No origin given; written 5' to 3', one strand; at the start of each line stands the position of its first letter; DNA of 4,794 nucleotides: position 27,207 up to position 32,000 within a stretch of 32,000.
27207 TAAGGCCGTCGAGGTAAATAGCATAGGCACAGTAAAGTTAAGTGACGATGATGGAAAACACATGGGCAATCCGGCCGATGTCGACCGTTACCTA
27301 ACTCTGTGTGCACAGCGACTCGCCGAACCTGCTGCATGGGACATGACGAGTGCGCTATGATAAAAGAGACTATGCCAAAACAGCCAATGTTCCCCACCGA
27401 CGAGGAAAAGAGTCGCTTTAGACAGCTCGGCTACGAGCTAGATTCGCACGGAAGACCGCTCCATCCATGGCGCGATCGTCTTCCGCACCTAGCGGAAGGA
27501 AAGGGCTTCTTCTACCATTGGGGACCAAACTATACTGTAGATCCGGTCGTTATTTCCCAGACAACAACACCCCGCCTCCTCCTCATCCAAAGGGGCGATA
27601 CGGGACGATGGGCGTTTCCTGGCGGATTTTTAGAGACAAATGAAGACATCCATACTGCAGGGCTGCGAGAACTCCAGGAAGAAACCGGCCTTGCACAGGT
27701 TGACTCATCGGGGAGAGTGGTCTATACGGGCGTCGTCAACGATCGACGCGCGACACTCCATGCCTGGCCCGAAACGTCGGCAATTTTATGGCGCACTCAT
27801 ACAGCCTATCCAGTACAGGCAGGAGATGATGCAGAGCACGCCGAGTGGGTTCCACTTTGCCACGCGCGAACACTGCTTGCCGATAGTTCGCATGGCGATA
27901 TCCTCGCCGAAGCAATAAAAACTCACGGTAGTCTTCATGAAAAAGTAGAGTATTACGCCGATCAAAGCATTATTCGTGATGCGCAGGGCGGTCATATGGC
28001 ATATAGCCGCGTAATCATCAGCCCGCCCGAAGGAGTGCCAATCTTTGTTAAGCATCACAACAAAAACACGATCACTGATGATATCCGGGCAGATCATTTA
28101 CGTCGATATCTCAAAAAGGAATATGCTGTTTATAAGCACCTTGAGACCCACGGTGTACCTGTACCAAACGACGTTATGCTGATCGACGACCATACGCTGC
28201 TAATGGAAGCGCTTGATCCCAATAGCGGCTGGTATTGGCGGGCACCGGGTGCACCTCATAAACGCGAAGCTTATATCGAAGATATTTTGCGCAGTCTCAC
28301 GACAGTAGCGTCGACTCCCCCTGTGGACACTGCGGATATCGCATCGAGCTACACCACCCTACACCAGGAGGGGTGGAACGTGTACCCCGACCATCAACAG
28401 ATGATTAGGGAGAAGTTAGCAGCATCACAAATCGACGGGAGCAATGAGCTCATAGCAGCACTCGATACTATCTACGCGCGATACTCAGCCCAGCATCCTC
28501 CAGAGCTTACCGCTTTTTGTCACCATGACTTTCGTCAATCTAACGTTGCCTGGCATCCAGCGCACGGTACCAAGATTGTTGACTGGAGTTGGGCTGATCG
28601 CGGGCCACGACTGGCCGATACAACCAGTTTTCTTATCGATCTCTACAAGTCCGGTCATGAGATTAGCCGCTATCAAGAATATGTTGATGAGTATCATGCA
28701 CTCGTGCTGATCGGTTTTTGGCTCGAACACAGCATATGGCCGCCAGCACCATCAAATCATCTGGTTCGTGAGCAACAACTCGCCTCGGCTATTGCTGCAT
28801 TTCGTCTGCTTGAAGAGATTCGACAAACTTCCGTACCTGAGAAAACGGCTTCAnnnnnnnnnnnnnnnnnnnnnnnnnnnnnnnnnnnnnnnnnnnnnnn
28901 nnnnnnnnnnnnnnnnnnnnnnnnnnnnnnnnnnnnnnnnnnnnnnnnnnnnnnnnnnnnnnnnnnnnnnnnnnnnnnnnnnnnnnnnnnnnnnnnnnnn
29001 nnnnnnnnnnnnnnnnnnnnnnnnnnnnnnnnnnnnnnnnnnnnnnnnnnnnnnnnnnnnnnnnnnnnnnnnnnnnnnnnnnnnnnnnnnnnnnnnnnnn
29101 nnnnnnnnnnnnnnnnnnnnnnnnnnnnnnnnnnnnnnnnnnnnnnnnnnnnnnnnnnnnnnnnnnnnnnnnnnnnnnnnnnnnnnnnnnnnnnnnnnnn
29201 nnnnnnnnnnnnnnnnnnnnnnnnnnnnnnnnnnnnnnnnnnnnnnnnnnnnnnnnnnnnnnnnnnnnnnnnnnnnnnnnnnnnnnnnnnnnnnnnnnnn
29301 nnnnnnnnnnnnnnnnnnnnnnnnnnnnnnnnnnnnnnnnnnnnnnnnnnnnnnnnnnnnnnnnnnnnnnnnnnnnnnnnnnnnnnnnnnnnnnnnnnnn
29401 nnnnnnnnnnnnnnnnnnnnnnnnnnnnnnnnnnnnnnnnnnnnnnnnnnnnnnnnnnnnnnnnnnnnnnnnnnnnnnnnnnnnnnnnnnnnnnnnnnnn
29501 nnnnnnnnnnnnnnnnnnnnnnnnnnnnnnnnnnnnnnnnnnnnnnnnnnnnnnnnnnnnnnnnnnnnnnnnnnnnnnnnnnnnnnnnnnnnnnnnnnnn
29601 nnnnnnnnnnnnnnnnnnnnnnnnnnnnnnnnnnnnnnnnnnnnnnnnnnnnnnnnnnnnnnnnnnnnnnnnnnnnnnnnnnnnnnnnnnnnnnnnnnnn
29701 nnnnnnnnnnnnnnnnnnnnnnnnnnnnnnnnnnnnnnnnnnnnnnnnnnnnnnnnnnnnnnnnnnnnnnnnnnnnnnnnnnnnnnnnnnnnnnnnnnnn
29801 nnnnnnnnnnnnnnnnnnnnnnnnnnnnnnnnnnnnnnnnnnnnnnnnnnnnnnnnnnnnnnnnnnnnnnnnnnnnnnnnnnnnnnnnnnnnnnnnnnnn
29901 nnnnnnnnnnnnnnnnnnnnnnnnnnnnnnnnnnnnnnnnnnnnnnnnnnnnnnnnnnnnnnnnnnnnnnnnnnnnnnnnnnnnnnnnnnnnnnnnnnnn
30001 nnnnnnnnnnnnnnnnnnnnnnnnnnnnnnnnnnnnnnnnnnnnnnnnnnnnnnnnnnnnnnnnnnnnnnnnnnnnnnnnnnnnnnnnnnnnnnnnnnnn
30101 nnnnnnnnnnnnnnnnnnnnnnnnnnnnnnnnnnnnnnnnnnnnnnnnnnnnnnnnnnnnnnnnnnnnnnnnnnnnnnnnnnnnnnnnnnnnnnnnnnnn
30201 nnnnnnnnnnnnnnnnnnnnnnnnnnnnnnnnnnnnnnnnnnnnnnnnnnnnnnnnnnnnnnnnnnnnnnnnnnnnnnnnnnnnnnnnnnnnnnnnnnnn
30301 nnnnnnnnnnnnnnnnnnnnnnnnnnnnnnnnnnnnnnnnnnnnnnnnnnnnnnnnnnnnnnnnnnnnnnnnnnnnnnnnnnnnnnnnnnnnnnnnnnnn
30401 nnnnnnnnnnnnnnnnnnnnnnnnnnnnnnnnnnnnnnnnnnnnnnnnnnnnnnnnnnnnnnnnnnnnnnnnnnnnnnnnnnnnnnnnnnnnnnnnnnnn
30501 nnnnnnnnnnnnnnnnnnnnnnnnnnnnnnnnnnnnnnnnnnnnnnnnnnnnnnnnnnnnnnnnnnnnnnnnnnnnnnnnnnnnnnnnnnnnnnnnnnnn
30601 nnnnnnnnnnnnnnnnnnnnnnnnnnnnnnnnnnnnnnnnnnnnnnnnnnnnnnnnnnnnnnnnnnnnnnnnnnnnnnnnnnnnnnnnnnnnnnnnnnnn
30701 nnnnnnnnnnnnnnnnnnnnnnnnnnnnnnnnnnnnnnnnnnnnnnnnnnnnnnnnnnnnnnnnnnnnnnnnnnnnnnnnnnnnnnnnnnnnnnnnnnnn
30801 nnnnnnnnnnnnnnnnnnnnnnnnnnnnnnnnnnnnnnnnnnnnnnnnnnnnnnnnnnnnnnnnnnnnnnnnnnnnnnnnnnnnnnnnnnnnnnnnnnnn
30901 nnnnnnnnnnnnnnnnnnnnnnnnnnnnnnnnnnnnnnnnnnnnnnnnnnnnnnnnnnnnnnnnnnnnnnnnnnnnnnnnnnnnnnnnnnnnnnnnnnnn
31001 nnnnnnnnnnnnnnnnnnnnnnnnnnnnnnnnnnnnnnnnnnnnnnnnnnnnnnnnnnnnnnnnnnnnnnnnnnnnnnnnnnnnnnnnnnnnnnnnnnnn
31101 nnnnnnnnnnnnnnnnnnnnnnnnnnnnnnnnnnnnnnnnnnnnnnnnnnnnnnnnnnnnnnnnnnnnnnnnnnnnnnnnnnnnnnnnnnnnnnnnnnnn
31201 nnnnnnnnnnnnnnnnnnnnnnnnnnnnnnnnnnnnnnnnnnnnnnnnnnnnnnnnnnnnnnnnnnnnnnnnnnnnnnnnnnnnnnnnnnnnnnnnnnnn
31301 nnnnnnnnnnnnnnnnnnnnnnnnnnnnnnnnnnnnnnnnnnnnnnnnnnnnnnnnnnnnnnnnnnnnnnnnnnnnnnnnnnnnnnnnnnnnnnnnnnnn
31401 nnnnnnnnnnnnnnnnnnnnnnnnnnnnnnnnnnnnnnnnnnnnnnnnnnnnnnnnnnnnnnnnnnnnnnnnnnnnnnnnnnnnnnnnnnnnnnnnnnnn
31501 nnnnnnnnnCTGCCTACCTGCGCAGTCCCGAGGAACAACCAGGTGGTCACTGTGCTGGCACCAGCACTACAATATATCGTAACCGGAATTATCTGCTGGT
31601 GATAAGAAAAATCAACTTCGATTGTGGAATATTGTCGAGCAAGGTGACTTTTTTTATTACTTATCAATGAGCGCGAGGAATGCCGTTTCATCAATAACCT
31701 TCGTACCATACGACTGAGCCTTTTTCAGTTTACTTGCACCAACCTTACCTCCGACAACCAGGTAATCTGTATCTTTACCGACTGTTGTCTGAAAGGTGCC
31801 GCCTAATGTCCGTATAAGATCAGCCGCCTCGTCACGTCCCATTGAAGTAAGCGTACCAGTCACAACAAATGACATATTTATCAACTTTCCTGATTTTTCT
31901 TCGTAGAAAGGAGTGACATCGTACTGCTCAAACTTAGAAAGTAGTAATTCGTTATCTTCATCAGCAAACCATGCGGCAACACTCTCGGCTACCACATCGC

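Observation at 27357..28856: NUDT9-like ADP-ribose pyrophosphatase fused to an APH-fold kinase, coupled to pncA-pncB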

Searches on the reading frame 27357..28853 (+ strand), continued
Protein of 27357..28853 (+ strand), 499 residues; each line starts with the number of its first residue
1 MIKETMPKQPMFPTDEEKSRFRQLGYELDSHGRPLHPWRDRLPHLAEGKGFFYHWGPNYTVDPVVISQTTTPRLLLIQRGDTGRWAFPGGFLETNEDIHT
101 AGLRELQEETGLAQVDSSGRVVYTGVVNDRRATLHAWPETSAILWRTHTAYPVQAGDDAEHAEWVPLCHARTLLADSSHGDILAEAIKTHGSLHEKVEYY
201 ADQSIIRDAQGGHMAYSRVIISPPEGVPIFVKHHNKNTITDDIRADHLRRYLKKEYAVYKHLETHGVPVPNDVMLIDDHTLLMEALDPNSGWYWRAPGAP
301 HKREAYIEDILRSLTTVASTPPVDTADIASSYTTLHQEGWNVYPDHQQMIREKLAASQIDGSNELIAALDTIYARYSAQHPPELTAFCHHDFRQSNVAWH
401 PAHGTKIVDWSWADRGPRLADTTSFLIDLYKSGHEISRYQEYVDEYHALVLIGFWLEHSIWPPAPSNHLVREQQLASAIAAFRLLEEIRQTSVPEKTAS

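Call 45: search_protein_families(library=pfam, proteins=[L041:7839-8636:+, L041:8644-9621:+, L043:7989-9440:+, L051:7932-8879:+, L051:8879-9379:+, L047:7321-7899:-, L049:8833-9360:-, L040:6642-7028:-, L037:7953-8897:+], max_evalue=0.01)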
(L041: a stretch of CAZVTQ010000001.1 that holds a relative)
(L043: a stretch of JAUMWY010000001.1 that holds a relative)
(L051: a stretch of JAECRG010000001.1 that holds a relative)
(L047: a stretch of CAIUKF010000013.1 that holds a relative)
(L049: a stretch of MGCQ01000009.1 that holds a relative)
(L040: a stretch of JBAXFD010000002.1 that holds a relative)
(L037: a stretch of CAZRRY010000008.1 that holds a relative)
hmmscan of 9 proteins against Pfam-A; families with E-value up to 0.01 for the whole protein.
L041:7839-8636:+ (266 aa): 1 family
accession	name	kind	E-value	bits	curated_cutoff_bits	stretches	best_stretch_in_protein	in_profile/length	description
PF00293.34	NUDIX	-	7.9e-11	42.5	21.1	1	118-203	8-101/134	NUDIX domain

L041:8644-9621:+ (326 aa): 2 families
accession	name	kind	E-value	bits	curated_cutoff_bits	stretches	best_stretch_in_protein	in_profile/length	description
PF01636.29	APH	-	3.7e-11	43.7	23.2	1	42-279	13-230/239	Phosphotransferase enzyme family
PF01163.29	RIO1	-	0.00013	22.1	22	1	60-135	36-115/187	RIO domain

L043:7989-9440:+ (484 aa): 1 family
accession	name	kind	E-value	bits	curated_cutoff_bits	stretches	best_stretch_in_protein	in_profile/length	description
PF00293.34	NUDIX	-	4.3e-16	59.6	21.1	1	325-432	7-118/134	NUDIX domain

L051:7932-8879:+ (316 aa): 1 family
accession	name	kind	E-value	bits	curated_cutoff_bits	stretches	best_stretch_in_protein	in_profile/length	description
PF01636.29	APH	-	2.5e-09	37.7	23.2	1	61-250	28-210/239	Phosphotransferase enzyme family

L051:8879-9379:+ (167 aa): 2 families
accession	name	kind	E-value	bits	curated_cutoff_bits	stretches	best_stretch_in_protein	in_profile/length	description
PF00293.34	NUDIX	-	9.8e-14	51.9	21.1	1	41-160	8-132/134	NUDIX domain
PF22327.2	Nudt16-like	-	0.0073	16.7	27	1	52-95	26-70/161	U8 snoRNA-decapping enzyme-like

L047:7321-7899:- (193 aa): 1 family
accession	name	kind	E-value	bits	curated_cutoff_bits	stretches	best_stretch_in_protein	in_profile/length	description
PF01467.32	CTP_transf_like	-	8.8e-13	49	21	1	10-169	1-132/133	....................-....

L049:8833-9360:- (176 aa): 2 families
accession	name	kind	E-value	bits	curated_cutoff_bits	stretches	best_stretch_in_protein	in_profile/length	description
PF00293.34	NUDIX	-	6.9e-24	84.8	21.1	1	28-149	2-126/134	NUDIX domain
PF21003.3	NucS_N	-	0.00036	20.9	23.9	1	30-100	25-95/100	Endonuclease NucS N-terminal PH-like domain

L040:6642-7028:- (129 aa): 0 families

L037:7953-8897:+ (315 aa): 3 families
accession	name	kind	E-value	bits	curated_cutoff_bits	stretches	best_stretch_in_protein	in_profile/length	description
PF01636.29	APH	-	4.4e-12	46.7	23.2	1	52-265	24-231/239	Phosphotransferase enzyme family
PF01633.27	Choline_kinase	-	0.00031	20.6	29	1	121-249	91-208/300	Choline/ethanolamine kinase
PF07914.17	DUF1679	-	0.0033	16.8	24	1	203-246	267-315/414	Uncharacterized oxidoreductase dhs-27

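Call 53: search_protein_families(library=pfam, proteins=[L011:4961-5782:-, L011:3390-4958:-, L037:5140-5997:-, L012:3408-4922:+, L009:3619-4809:-, L017:2954-3997:-, L009:1150-2715:-, L011:2348-3346:-], max_evalue=0.001)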
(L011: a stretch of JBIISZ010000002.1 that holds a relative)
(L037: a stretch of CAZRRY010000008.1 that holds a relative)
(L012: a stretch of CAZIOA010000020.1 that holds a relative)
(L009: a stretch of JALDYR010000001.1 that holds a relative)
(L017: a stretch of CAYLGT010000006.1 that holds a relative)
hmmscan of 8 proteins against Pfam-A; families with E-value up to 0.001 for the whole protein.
L011:4961-5782:- (274 aa): 1 family
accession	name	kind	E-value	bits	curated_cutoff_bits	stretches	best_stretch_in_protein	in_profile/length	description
PF00300.27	His_Phos_1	-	9.1e-27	94.4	21.7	1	7-196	1-170/194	Histidine phosphatase superfamily (branch 1)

L011:3390-4958:- (523 aa): 5 families
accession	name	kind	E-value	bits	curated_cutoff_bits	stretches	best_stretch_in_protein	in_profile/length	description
PF13649.12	Methyltransf_25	-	2.5e-09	38.1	27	1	239-345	1-97/97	Methyltransferase domain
PF13489.12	Methyltransf_23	-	2.1e-08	34.5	27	1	222-346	8-113/164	Methyltransferase domain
PF08241.18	Methyltransf_11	-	8.3e-08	33.2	21.2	1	240-348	1-94/95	Methyltransferase domain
PF13847.12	Methyltransf_31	-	2.1e-06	27.9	27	1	238-348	6-108/145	Methyltransferase domain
PF08242.18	Methyltransf_12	-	8e-06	26.9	30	1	240-346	1-97/98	Methyltransferase domain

L037:5140-5997:- (286 aa): 1 family
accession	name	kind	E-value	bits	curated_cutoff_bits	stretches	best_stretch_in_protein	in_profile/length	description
PF00300.27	His_Phos_1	-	1.1e-28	100.7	21.7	1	17-207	1-171/194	Histidine phosphatase superfamily (branch 1)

L012:3408-4922:+ (505 aa): 8 families
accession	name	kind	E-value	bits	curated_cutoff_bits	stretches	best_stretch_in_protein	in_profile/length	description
PF13738.12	Pyr_redox_3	-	3.1e-19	69.8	30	1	23-220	1-200/305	Pyridine nucleotide-disulphide oxidoreductase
PF00743.25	FMO-like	-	7e-14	51.6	22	1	21-222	3-221/532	Flavin-binding monooxygenase-like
PF13450.12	NAD_binding_8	-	2.2e-11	44.3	21.9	1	24-89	1-65/68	NAD(P)-binding Rossmann-like domain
PF13434.12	Lys_Orn_oxgnase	-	3.1e-08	33.6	21.3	1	90-212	92-218/339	L-lysine 6-monooxygenase/L-ornithine 5-monooxygenase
PF07992.20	Pyr_redox_2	-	4.5e-08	33.3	26.1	1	22-217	3-175/291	Pyridine nucleotide-disulphide oxidoreductase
PF01266.30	DAO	-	1.9e-06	28.1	27.9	0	22-62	2-43/353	FAD dependent oxidoreductase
PF01494.25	FAD_binding_3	-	0.00033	20.4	22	0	20-51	2-33/349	FAD binding domain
PF00070.33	Pyr_redox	-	0.00095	20.1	22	0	21-49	1-29/82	Pyridine nucleotide-disulphide oxidoreductase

L009:3619-4809:- (397 aa): 3 families
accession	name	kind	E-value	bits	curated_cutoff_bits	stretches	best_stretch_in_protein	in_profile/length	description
PF00226.36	DnaJ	-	5e-05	23.7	27.8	1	44-89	6-46/63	DnaJ domain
PF00069.31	Pkinase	-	0.00068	19.6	31.7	0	228-319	95-180/263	Protein kinase domain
PF01636.29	APH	-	0.0008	19.7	23.2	0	130-213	8-80/239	Phosphotransferase enzyme family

L017:2954-3997:- (348 aa): 0 families

L009:1150-2715:- (522 aa): 1 family
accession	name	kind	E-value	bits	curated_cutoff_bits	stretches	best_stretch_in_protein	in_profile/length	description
PF00709.27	Adenylsucc_synt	-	3.3e-60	204.4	27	1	84-512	2-411/416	Adenylosuccinate synthetase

L011:2348-3346:- (333 aa): 1 family
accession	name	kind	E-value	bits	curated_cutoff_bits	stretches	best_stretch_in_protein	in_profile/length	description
PF03747.19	ADP_ribosyl_GH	-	3.4e-47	161.9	26.2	1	18-295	7-274/287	ADP-ribosylglycohydrolase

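Call 56: search_protein_families(library=ncbifam, proteins=[L011:4961-5782:-, L011:3390-4958:-, L011:2348-3346:-, L063:8307-8939:-], max_evalue=0.001)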
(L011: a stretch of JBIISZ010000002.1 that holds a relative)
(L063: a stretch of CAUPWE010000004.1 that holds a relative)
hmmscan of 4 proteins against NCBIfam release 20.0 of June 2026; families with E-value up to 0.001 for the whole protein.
L011:4961-5782:- (274 aa): 8 families
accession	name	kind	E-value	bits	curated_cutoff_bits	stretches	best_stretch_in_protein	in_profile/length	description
TIGR03162.1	ribazole_cobC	equivalog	3.3e-16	59.2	162.9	1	46-196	24-167/176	alpha-ribazole phosphatase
NF045917.1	PhserinePhPspA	equivalog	1.2e-14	54.5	350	1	46-175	28-152/211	phosphoserine phosphatase PspA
NF005567.0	PRK07238.1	equivalog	4.6e-12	46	326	1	3-173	176-326/378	bifunctional RNase H/acid phosphatase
NF038349.1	dPGM_arch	equivalog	7.9e-09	35.7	225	1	7-175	1-139/194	2,3-diphosphoglycerate-dependent phosphoglycerate mutase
TIGR03848.1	MSMEG_4193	subfamily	1.5e-08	34.3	203.85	1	45-180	26-159/204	MSMEG_4193 family putative phosphomutase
NF002339.0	PRK01295.1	equivalog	2.2e-05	24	316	1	7-192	5-177/206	2,3-bisphosphoglycerate-dependent phosphoglycerate mutase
NF011580.0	PRK15004.1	equivalog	0.00023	21.2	250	0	8-177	4-153/203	adenosylcobalamin/alpha-ribazole phosphatase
NF009993.0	PRK13462.1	equivalog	0.0009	18.9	226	0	44-180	30-154/203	acid phosphatase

L011:3390-4958:- (523 aa): 3 families
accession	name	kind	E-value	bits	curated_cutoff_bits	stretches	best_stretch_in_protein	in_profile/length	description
NF005379.0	PRK06922.1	equivalog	2e-07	29.8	602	1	223-371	409-557/677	class I SAM-dependent methyltransferase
NF043040.1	corrin_prot_MT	hypoth_equivalog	0.00036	20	180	1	231-356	36-154/216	corrinoid protein-associated methyltransferase CpaM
NF045667.1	MTase_DVU1556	equivalog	0.00097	18.6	155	0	225-281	12-65/213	DVU_1556 family methyltransferase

L011:2348-3346:- (333 aa): 2 families
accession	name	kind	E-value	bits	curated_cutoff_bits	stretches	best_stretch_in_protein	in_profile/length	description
TIGR02662.1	dinitro_DRAG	equivalog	6.6e-15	55.1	337.05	1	17-199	12-176/287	ADP-ribosyl-[dinitrogen reductase] hydrolase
NF041672.1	ADPriboarghdlase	equivalog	2.7e-08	33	490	1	58-296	108-325/361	ADP-ribosylarginine hydrolase Tri1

L063:8307-8939:- (211 aa): 19 families
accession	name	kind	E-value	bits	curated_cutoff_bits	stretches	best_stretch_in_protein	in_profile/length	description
NF002339.0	PRK01295.1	equivalog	4.7e-56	189.5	316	1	3-192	4-195/206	2,3-bisphosphoglycerate-dependent phosphoglycerate mutase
TIGR01258.1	pgm_1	subfamily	8.3e-54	182.6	81.7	2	3-119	2-120/245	2,3-bisphosphoglycerate-dependent phosphoglycerate mutase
NF010713.0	PRK14115.1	equivalog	3.6e-51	173.9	305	2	2-118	2-120/248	2,3-diphosphoglycerate-dependent phosphoglycerate mutase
NF010718.0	PRK14120.1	equivalog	1.5e-50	171.9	366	2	2-120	5-125/249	phosphoglyceromutase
NF002217.0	PRK01112.1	equivalog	8.3e-50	169.3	320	2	74-193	100-219/228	2,3-bisphosphoglycerate-dependent phosphoglycerate mutase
NF010714.0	PRK14116.1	equivalog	2.1e-44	151.7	401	2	1-116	1-118/229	2,3-diphosphoglycerate-dependent phosphoglycerate mutase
NF010715.0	PRK14117.1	equivalog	3.1e-41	141.4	421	2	1-117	1-119/230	phosphoglycerate mutase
NF010717.0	PRK14119.1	equivalog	1e-38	133.2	378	2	1-117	1-119/228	2,3-diphosphoglycerate-dependent phosphoglycerate mutase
NF010716.0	PRK14118.1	equivalog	3.4e-37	127.9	409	2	4-117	3-118/227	2,3-diphosphoglycerate-dependent phosphoglycerate mutase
TIGR03162.1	ribazole_cobC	equivalog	2.8e-27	95.3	162.9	1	5-185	2-174/176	alpha-ribazole phosphatase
NF045917.1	PhserinePhPspA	equivalog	1.2e-22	80.7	350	1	3-166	3-161/211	phosphoserine phosphatase PspA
NF011580.0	PRK15004.1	equivalog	3.6e-21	76.1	250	1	4-182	3-176/203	adenosylcobalamin/alpha-ribazole phosphatase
NF009993.0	PRK13462.1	equivalog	7.1e-21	74.8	226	1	4-193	8-185/203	acid phosphatase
TIGR03848.1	MSMEG_4193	subfamily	4.9e-18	65.3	203.85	1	3-163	1-160/204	MSMEG_4193 family putative phosphomutase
NF005567.0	PRK07238.1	equivalog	1.9e-16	60.4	326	1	3-183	179-354/378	bifunctional RNase H/acid phosphatase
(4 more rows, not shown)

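Call 57: search_solved_structures(query=L011:4961-5782:-, max_evalue=0.001)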
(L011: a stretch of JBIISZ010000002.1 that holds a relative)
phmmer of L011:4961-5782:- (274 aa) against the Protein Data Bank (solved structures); distinct sequences matched with E-value up to 0.001: 3.
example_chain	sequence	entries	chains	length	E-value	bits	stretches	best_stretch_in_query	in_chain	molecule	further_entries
4ij5_A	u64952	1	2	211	4.3e-08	35.8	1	54-178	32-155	Phosphoserine phosphatase 1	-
4ij6_A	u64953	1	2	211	9.1e-08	34.7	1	60-178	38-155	Phosphoserine phosphatase 1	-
5htk_A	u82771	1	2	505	0.00085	21.7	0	46-178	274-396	6-phosphofructo-2-kinase/fructose-2,6-bisphosphatase 2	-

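Call 87: search_protein_families(library=phrogs, proteins=[window:27357-28853:+], max_evalue=0.001)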
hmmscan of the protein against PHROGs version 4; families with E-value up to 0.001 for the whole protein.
window:27357-28853:+ (499 aa): 6 families
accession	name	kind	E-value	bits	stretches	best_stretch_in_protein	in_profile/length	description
phrog_1198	-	other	3.2e-15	57.5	1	54-173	34-153/253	MutT/NUDIX hydrolase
phrog_1185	-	other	1.5e-05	25.6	1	78-117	174-213/301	nudix hydrolase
phrog_6216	-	unknown function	3.6e-05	23.6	1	73-114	14-55/545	-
phrog_10313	-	other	0.00014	22.7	1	70-113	25-68/159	nudix hydrolase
phrog_19657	-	other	0.00025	22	1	81-112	57-88/176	nudix hydrolase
phrog_15528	-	head and packaging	0.00042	19.8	1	73-116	533-576/794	portal protein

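Call 88: search_protein_families(library=padloc, proteins=[window:27357-28853:+, L011:4961-5782:-, L011:3390-4958:-], max_evalue=0.001)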
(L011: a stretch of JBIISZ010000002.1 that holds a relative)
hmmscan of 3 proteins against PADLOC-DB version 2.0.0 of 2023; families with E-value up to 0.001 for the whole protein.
window:27357-28853:+ (499 aa): 1 family
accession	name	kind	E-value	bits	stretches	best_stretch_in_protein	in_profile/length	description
PDLC04899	PDC-S07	-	1.2e-05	23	1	71-112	17-62/135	-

L011:4961-5782:- (274 aa): 0 families

L011:3390-4958:- (523 aa): 1 family
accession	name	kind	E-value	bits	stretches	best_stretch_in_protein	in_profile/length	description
PDLC04134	mad2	-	3e-10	37.5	1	235-352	291-397/492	mads_2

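Call 95: find_encoding_contigs(protein=P0001, flank=3000, max_places=2)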
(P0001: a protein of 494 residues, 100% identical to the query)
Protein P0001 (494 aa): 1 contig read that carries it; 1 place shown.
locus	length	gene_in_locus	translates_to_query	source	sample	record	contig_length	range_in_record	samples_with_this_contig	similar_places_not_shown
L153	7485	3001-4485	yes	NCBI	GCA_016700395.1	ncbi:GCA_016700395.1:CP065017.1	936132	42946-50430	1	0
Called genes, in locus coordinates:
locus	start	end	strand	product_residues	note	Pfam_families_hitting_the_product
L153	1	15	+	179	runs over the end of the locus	PF13521:AAA_28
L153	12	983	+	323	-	PF13521:AAA_28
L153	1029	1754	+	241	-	PF00857:Isochorismatase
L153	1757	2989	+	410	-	PF17767:NAPRTase_N, PF04095:NAPRTase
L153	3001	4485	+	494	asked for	PF00293:NUDIX, PF01636:APH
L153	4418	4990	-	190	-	PF01725:Ham1p_like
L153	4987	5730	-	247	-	PF01061:ABC2_membrane, PF12679:ABC2_membrane_2, PF12698:ABC2_membrane_3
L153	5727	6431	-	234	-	PF00005:ABC_tran, PF13304:AAA_21 (weak)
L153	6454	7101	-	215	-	-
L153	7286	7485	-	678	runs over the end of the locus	PF22745:Nlig-Ia, PF01653:DNA_ligase_aden, PF03120:OB_DNA_ligase, PF14520:HHH_5 (faint), PF12826:HHH_2, PF00533:BRCT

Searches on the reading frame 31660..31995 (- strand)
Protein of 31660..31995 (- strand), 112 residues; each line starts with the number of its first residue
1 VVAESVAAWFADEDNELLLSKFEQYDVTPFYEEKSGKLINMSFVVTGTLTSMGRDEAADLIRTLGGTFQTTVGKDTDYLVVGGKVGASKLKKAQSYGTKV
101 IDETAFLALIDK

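Call 66: search_protein_families(library=pfam, proteins=[window:31660-31995:-], max_evalue=0.001)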
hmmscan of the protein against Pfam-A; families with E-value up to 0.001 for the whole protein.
window:31660-31995:- (112 aa): 2 families
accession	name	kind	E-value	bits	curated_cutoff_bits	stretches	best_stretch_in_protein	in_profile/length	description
PF00533.33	BRCT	-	6.8e-13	49.1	21.3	1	36-110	4-78/78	BRCA1 C Terminus (BRCT) domain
PF12738.14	PTCB-BRCT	-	0.00021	21.7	22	1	49-101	8-59/63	twin BRCT domain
